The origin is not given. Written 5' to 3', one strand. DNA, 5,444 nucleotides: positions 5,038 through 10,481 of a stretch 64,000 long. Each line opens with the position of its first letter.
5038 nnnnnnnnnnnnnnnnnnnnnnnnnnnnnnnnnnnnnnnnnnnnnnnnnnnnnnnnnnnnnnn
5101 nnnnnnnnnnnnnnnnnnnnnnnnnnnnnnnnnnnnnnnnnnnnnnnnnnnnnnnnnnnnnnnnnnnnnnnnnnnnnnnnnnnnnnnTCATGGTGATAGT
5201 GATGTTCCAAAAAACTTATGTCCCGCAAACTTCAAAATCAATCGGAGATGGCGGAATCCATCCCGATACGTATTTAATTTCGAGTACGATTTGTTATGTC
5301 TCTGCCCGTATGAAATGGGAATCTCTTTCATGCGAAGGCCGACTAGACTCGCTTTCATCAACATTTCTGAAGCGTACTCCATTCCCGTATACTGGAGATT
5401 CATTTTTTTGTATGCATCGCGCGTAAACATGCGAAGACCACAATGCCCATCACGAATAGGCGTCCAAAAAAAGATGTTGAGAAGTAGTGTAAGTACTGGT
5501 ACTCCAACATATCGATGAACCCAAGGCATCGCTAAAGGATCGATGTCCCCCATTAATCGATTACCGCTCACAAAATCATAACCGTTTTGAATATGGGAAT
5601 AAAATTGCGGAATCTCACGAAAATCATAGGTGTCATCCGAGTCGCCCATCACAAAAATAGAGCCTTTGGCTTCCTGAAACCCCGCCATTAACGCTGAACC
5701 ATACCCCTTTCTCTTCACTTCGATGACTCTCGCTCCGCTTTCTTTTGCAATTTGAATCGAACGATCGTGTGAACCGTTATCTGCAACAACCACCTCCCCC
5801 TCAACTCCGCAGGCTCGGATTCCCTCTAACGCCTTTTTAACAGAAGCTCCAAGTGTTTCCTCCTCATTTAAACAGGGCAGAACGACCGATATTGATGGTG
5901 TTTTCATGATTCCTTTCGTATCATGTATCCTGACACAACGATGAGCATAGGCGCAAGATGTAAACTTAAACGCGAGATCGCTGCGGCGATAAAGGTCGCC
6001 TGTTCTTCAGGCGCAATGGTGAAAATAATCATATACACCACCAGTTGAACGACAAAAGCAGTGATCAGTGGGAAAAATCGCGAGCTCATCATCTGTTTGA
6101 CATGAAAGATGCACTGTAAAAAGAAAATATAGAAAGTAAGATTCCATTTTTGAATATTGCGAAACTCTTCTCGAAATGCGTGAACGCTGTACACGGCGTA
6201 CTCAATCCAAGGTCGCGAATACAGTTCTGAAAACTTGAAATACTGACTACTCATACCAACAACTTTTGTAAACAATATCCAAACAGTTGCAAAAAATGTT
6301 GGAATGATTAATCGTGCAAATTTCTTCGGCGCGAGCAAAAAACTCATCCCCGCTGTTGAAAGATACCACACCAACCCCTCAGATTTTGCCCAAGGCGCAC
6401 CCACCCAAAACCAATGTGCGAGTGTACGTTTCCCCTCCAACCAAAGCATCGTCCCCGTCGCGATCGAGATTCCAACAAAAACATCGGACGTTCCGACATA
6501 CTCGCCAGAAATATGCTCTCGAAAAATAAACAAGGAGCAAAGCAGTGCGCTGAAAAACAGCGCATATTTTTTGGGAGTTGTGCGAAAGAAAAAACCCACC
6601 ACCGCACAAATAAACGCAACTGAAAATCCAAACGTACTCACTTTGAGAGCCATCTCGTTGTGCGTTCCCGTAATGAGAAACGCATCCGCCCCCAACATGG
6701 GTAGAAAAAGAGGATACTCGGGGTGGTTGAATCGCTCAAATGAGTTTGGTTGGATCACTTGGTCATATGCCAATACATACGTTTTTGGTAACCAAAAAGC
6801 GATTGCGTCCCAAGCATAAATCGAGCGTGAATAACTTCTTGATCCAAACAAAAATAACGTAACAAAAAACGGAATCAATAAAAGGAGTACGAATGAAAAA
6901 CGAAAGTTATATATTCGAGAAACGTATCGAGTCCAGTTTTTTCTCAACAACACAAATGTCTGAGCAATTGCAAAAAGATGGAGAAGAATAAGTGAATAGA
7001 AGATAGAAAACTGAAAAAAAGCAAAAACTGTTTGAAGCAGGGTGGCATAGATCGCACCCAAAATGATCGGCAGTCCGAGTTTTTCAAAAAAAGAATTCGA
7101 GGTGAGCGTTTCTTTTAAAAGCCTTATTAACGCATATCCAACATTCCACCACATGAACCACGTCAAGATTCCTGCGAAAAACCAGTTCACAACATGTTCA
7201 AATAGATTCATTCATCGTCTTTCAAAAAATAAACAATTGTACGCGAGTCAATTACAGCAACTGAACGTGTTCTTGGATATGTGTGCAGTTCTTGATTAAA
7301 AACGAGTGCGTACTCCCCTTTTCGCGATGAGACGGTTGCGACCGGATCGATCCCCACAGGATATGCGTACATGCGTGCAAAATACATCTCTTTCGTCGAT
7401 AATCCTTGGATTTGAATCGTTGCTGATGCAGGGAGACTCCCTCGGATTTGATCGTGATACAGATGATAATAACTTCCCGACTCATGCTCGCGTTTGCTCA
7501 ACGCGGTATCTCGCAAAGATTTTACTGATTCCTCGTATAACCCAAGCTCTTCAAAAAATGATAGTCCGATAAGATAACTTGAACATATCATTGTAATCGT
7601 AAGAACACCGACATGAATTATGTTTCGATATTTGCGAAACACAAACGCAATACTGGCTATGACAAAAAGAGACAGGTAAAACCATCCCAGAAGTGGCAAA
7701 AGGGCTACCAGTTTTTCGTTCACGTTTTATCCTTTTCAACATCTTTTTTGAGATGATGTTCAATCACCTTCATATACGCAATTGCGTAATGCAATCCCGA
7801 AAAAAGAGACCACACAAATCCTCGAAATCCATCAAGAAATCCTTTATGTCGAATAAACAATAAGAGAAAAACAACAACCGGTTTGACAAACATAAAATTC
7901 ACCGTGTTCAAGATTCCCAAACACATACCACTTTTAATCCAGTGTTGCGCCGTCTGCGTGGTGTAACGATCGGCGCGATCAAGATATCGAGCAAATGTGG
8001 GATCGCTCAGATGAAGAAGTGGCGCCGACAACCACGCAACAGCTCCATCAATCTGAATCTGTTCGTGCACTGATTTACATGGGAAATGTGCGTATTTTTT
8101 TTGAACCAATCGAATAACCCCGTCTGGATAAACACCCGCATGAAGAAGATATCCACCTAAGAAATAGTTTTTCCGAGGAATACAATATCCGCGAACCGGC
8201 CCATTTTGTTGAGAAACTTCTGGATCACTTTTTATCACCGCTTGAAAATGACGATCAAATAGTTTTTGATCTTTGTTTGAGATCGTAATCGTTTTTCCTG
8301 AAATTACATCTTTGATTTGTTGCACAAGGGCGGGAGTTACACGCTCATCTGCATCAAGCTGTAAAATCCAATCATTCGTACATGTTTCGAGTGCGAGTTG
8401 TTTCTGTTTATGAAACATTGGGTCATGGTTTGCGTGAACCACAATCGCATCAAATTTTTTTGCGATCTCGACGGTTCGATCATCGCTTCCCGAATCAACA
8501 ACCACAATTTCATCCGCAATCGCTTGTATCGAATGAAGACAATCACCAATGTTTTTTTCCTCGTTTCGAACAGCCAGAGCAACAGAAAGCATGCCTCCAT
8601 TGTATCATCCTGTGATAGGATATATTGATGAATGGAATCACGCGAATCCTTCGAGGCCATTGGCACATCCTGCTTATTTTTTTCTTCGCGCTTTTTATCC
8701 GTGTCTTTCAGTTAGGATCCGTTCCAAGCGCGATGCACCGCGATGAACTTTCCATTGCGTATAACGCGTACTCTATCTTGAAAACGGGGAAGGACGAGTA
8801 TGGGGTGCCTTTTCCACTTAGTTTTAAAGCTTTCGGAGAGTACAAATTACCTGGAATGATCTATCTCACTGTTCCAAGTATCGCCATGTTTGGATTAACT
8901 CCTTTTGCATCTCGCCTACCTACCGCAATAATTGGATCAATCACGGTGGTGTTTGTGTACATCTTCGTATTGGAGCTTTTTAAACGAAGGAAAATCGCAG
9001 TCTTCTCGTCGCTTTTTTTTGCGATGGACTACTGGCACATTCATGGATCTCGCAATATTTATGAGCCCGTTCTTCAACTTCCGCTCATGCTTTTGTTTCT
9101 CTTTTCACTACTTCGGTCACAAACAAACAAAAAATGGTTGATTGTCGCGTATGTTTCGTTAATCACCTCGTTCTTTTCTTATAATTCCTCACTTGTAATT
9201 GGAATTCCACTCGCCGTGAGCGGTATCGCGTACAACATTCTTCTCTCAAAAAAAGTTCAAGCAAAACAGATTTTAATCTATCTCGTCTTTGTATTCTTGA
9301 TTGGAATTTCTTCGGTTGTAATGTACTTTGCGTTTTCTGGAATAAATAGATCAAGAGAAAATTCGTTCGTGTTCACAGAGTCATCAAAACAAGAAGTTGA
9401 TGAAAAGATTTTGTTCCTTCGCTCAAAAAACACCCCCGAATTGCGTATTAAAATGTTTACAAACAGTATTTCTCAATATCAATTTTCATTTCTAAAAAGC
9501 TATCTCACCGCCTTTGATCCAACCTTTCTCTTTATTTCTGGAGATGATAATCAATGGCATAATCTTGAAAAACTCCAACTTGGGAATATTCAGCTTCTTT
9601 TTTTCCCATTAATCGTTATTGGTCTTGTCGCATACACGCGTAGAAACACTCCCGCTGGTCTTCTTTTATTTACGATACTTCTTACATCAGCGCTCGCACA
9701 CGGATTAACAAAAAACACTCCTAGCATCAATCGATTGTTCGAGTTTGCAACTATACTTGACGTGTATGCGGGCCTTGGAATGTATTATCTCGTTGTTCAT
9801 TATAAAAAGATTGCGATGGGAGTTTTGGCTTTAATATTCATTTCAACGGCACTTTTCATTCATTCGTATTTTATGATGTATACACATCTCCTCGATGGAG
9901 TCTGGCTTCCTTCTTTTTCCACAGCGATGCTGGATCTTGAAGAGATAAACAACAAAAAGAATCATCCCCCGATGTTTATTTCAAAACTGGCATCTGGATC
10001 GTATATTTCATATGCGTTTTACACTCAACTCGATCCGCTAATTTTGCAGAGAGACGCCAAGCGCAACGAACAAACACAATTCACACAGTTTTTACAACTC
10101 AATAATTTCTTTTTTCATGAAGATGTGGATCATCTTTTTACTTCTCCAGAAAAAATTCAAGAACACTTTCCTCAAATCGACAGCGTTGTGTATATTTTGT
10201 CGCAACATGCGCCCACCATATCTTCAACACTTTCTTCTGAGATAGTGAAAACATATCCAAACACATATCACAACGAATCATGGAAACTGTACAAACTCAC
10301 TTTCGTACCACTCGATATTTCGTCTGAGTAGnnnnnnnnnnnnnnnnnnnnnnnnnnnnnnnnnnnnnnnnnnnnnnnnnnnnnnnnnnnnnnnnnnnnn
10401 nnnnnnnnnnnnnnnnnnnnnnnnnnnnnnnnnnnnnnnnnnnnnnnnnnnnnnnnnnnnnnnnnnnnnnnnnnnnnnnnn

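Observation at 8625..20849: Tandem array of six PMT_2/GT39-like GT-C paralogs interleaved with three GT2 genes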

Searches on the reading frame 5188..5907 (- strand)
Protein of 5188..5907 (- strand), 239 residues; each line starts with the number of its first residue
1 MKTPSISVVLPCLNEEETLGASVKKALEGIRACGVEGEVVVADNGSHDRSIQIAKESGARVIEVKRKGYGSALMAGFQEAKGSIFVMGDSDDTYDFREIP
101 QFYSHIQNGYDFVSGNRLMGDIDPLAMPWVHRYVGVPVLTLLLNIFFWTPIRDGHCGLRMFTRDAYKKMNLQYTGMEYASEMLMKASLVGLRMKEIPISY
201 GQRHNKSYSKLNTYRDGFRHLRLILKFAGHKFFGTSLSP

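Call 7: search_protein_families(library=pfam, proteins=[window:5188-5907:-], max_evalue=0.01)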
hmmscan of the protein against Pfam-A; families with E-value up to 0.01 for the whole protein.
window:5188-5907:- (239 aa): 2 families
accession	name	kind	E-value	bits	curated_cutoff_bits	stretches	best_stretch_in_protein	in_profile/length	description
PF00535.33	Glycos_transf_2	-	2.2e-24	86.7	23.3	1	7-168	1-166/168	Glycosyl transferase family 2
PF13641.12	Glyco_tranf_2_3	-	0.0003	21.3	27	1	4-119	1-125/230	Glycosyltransferase like family 2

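Call 35: search_protein_families(library=ncbifam, proteins=[window:5188-5907:-], max_evalue=0.001)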
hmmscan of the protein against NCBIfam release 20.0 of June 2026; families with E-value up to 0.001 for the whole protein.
window:5188-5907:- (239 aa): 11 families
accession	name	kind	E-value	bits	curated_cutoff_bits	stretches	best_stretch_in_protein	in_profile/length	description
TIGR04182.1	glyco_TIGR04182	equivalog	1.1e-35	123.4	325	1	6-228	2-218/293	S-layer glycoprotein N-glycosyltransferase AglJ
NF041391.1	DPhHxTase_Halo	equivalog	1.9e-31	108.7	375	1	22-223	9-204/213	dolichyl-phosphate hexose transferase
NF058614.1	PPMAGASynPpgS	equivalog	6.5e-16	58.4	370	1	8-199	4-195/226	polyprenyl-phospho-N-acetylgalactosaminyl synthase PpgS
NF007986.1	PRK10714.1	equivalog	4e-14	52.4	529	1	5-118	7-127/316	undecaprenyl-phosphate 4-deoxy-4-formamido-L-arabinose transferase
TIGR04283.1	glyco_like_mftF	equivalog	9.6e-13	48.2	182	1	6-87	1-78/221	TIGR04283 family arsenosugar biosynthesis glycosyltransferase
NF010496.0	PRK13915.1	equivalog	9.6e-13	47.9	262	1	4-91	31-126/307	glucosyl-3-phosphoglycerate synthase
NF047588.1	GlcsyltransPgfSStrep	equivalog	2.4e-10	40.2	500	1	6-169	3-167/308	glycosyltransferase PgfS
TIGR03937.1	PgaC_IcaA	equivalog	2.2e-06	26.9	422.3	1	2-97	43-141/407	poly-beta-1,6-N-acetyl-D-glucosamine synthase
NF007482.0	PRK10073.1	equivalog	1.7e-05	24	423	1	2-94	4-98/334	glycosyltransferase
TIGR03965.1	mycofact_glyco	equivalog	0.00036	19.5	280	1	3-91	73-164/467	mycofactocin biosynthesis glycosyltransferase MftF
NF041875.1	EPS_EpsD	equivalog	0.00084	18.8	370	0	6-130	1-129/325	exopolysaccharide biosynthesis glycosyltransferase EpsD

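Call 66: search_solved_structures(query=window:5188-5907:-, max_evalue=0.001)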
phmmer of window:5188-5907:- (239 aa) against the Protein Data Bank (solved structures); distinct sequences matched with E-value up to 0.001: 19.
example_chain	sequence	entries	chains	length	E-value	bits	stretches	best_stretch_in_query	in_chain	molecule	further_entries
5mlz_A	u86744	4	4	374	2.7e-16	63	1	4-229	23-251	Dolichol monophosphate mannose synthase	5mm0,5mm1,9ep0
9hwj_A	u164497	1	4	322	1.9e-11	47.1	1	5-203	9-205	Undecaprenyl-phosphate 4-deoxy-4-formamido-L-arabinose transferase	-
9bhc_C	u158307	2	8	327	2.6e-11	46.7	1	5-204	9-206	Undecaprenyl-phosphate 4-deoxy-4-formamido-L-arabinose transferase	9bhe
8vxh_A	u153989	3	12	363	3.4e-11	46.3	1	5-204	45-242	Undecaprenyl-phosphate 4-deoxy-4-formamido-L-arabinose transferase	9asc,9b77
9omj_A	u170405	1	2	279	1.2e-05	28.1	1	5-119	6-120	Glycosyltransferase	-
9omm_A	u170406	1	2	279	1.3e-05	28.1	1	6-119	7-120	Glycosyltransferase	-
9omh_A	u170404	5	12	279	1.3e-05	28.1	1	6-119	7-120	Glycosyltransferase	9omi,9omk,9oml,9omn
7pdo_A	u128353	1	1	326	1.5e-05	27.8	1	5-91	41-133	Glucosyl-3-phosphoglycerate synthase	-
7p5l_A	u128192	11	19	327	1.6e-05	27.8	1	5-91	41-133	Glucosyl-3-phosphoglycerate synthase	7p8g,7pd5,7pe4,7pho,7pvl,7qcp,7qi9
3ckj_A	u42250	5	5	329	2.8e-05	27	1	5-91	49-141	Putative uncharacterized protein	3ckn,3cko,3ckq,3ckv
6p61_A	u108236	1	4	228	0.00012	24.9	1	2-99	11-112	Glycosyltransferase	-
4y6n_A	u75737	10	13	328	0.00023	24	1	5-91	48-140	Glucosyl-3-phosphoglycerate synthase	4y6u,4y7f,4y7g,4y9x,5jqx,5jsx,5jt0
3e25_A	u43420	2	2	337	0.00024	23.9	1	5-91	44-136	Putative uncharacterized protein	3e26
4ddz_A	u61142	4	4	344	0.00025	23.8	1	5-91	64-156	GLUCOSYL-3-PHOSPHOGLYCERATE SYNTHASE (GpgS) | Glucosyl-3-phosphoglycerate synthase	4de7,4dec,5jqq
2z87_A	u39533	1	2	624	0.00038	23.2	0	2-93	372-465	Chondroitin synthase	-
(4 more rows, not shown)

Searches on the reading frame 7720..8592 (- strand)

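Call 7: search_protein_families(library=pfam, proteins=[window:7720-8592:-], max_evalue=0.01)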
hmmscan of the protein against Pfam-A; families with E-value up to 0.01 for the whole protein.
window:7720-8592:- (290 aa): 3 families
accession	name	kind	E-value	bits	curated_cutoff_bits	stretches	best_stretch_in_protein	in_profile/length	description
PF00535.33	Glycos_transf_2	-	2.6e-17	63.7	23.3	1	3-94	1-100/168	Glycosyl transferase family 2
PF13704.12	Glyco_tranf_2_4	-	1e-07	32.8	27.5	1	9-83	1-82/98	Glycosyl transferase family 2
PF13641.12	Glyco_tranf_2_3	-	0.0029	18.1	27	1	3-96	4-110/230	Glycosyltransferase like family 2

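Call 35: search_protein_families(library=ncbifam, proteins=[window:7720-8592:-], max_evalue=0.001)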
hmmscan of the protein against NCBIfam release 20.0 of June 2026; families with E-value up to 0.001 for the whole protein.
window:7720-8592:- (290 aa): 8 families
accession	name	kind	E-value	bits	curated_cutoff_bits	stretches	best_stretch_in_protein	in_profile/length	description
TIGR04283.1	glyco_like_mftF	equivalog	1.1e-12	48.1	182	1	2-100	1-100/221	TIGR04283 family arsenosugar biosynthesis glycosyltransferase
TIGR04195.1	S_glycosyl_SunS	equivalog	3e-09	36.2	350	1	6-84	63-143/421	SunS family peptide S-glycosyltransferase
NF010496.0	PRK13915.1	equivalog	3e-08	33.1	262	1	2-56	33-93/307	glucosyl-3-phosphoglycerate synthase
TIGR04182.1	glyco_TIGR04182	equivalog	2.7e-06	27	325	1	4-100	4-101/293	S-layer glycoprotein N-glycosyltransferase AglJ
NF041391.1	DPhHxTase_Halo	equivalog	4.4e-06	25.8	375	1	9-97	4-93/213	dolichyl-phosphate hexose transferase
NF007482.0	PRK10073.1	equivalog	5.8e-06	25.5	423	1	2-101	8-114/334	glycosyltransferase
NF058614.1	PPMAGASynPpgS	equivalog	0.00023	20.7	370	1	7-53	7-53/226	polyprenyl-phospho-N-acetylgalactosaminyl synthase PpgS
NF045692.1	OglycostaseCruG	equivalog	0.00072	18.6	600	0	3-96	44-151/386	2'-O-glycosyltransferase CruG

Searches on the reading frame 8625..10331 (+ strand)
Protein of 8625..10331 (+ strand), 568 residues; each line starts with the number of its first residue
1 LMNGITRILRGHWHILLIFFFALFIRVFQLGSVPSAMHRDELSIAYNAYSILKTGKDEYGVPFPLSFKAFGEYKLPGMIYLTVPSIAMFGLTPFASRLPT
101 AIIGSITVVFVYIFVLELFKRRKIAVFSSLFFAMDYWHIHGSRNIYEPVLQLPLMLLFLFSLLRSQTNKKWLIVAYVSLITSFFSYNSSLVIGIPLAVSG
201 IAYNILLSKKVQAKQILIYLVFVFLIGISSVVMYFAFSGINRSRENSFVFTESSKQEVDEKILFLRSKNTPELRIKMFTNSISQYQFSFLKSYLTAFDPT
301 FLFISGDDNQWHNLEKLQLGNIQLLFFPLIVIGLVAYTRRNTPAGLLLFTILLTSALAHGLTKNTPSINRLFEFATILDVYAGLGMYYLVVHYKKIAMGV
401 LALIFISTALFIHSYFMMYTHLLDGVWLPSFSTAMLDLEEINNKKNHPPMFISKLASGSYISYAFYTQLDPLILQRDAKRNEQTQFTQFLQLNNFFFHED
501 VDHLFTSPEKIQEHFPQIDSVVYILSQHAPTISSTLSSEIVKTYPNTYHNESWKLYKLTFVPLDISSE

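Call 5: search_protein_families(library=pfam, proteins=[window:8625-10331:+], max_evalue=0.01)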
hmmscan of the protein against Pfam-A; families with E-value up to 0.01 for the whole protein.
window:8625-10331:+ (568 aa): 2 families
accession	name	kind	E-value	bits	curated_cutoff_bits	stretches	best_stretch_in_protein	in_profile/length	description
PF13231.12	PMT_2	-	1.5e-07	32.2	26.1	1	79-234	7-160/160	Dolichyl-phosphate-mannose-protein mannosyltransferase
PF09991.14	DUF2232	-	1.2e-05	25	27.8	1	157-294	27-161/290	Predicted membrane protein (DUF2232)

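Call 12: search_protein_families(library=ncbifam, proteins=[window:8625-10331:+], max_evalue=0.01)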
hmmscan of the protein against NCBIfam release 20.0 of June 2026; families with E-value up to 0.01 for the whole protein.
window:8625-10331:+ (568 aa): 0 families

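Call 15: search_solved_structures(query=A1, max_evalue=1, show_alignments=2)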
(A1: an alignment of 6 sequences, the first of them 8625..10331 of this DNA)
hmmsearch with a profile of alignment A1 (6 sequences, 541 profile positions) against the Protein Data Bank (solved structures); distinct sequences matched with E-value up to 1: 1.
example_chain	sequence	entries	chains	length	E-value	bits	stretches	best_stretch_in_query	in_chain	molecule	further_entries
5ezm_A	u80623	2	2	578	0.00035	22.9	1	70-234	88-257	4-amino-4-deoxy-L-arabinose transferase or related glycosyltransferases of PMT family | 4-amino-4-deoxy-L-arabinose (L-Ara4N) transferase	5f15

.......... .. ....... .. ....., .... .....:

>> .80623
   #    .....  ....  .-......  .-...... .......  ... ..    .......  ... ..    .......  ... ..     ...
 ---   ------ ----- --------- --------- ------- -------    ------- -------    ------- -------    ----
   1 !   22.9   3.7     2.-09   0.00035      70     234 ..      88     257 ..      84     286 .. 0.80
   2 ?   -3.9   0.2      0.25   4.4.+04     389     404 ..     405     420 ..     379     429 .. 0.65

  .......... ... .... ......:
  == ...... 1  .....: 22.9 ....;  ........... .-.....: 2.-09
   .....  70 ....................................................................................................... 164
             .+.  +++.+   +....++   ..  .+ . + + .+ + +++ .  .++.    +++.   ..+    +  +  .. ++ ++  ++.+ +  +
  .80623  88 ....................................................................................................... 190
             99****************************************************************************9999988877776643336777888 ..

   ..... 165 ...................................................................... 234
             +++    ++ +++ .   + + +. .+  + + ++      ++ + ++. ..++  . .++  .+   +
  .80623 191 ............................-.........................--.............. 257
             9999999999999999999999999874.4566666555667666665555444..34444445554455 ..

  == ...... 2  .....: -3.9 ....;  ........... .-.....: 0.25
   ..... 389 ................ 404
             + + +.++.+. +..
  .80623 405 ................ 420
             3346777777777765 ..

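Call 27: predict_structure(alignment_id=A1)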
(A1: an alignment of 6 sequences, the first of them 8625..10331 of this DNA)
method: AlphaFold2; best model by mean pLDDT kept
length: 568 residues; sequences in the alignment: 6
mean_pLDDT: 64.5   pTM: 0.69
mean pLDDT of the five models: 64.5, 58.8, 57.3, 56.7, 53.9
residues with pLDDT >= 90: 57; 70-90: 181; 50-70: 172; < 50: 158
segments of 3 or more residues with pLDDT < 50: 1-5, 229-251, 304-321, 363-365, 445-458, 479-568
pLDDT, mean of each block of 10 residues (from residue 1): 48 85 86 62 85 84 62 70 91 87 92 90 91 82 76 87 84 83 62 61 62 54 51 42 44 59 76 69 56 55 45 40 71 79 74 68 52 79 90 89 82 66 51 57 49 44 70 63 38 37 42 42 45 37 37 44 41
secondary structure, 60 per line:
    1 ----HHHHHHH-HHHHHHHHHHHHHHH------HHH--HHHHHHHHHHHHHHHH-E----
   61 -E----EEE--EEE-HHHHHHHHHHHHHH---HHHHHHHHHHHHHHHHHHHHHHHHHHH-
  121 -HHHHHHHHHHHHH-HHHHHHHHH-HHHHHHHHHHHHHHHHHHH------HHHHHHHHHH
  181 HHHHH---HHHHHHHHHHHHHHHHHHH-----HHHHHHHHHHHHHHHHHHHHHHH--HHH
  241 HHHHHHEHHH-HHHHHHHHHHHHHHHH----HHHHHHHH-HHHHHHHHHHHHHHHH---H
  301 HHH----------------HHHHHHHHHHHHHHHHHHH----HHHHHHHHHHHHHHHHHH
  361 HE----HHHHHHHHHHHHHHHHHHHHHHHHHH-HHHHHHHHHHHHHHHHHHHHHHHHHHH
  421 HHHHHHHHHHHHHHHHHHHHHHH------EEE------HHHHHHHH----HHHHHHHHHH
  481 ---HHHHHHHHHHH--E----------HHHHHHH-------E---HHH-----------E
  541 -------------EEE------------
elements in order: H5-11 H13-27 H39-54 E67-69 E72-74 H76-89 H93-119 H122-134 H136-144 H146-164 H171-185 H189-207 H213-235 H238-246 H252-267 H272-279 H281-296 H300-303 H320-338 H343-361 H367-392 H394-443 E450-452 H459-466 H471-480 H484-494 H508-514 E554-556

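Call 34: fold_search(model_id=the predicted structure, library=pdb)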
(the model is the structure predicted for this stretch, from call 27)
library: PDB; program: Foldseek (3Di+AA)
matches with E <= 10: 163; with E <= 0.001: 14
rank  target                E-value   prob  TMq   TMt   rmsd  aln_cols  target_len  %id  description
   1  8b6l_I                1.2e-05  1.00  0.42  0.36  11.3       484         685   13  Subtomogram average of the human Sec61-TRAP-OSTA-translocon (released 2022-12-07)
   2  8pn9_A                2.5e-05  1.00  0.43  0.38  12.1       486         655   12  Structure of human oligosaccharyltransferase OST-A complex bound to NGI-1 (released 2024-05-08)
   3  7e9s_A                3.1e-05  1.00  0.44  0.31  11.2       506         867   14  Archaeal oligosaccharyltransferase AglB from Archaeoglobus fulgidus in complex with an inhibitory peptide and a dolich (released 2021-09-08)
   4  5ogl_A                3.8e-05  1.00  0.45  0.37  12.0       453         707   14  Structure of bacterial oligosaccharyltransferase PglB in complex with an acceptor peptide and an lipid-linked oligosac (released 2017-10-25)
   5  6s7t_A                7.1e-05  1.00  0.46  0.38  11.7       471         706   11  Cryo-EM structure of human oligosaccharyltransferase complex OST-B (released 2019-12-18)
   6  6ftg_5                9.5e-05  1.00  0.45  0.40  11.6       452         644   15  Subtomogram average of OST-containing ribosome-translocon complexes from canine rough microsomal membranes (released 2018-03-21)
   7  9n9j_I                9.5e-05  1.00  0.44  0.37  13.5       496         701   13  Structure of a GRP94 folding intermediate engaged with a CCDC134- and FKBP11-bound secretory translocon (released 2025-11-19)
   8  3rce_A                1.0e-04  1.00  0.43  0.37  15.0       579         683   14  Bacterial oligosaccharyltransferase PglB (released 2011-06-15)
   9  8agc_A                1.2e-04  1.00  0.40  0.34  13.6       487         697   12  Structure of yeast oligosaccharylransferase complex with lipid-linked oligosaccharide and non-acceptor peptide bound (released 2022-12-07)
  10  5f15                  1.8e-04  1.00  0.43  0.45  17.1       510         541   12  Crystal Structure of ArnT from Cupriavidus metallidurans bound to Undecaprenyl phosphate (released 2016-02-17)
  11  5ezm                  2.4e-04  1.00  0.43  0.45  16.3       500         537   11  Crystal Structure of ArnT from Cupriavidus metallidurans in the apo state (released 2016-02-17)
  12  3waj                  2.5e-04  1.00  0.41  0.31  11.9       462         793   13  Crystal structure of the Archaeoglobus fulgidus oligosaccharyltransferase (O29867_ARCFU) complex with Zn and sulfate (released 2013-10-30)
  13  7oci_F                5.2e-04  1.00  0.39  0.35  11.8       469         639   12  Cryo-EM structure of yeast Ost6p containing oligosaccharyltransferase complex (released 2022-02-16)
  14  8age_A                8.5e-04  1.00  0.42  0.38  11.1       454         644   12  Structure of yeast oligosaccharylransferase complex with acceptor peptide bound (released 2022-12-07)
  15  8agb_A                1.1e-03  1.00  0.39  0.35  14.7       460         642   12  Structure of yeast oligosaccharylransferase complex with lipid-linked oligosaccharide bound (released 2022-12-07)
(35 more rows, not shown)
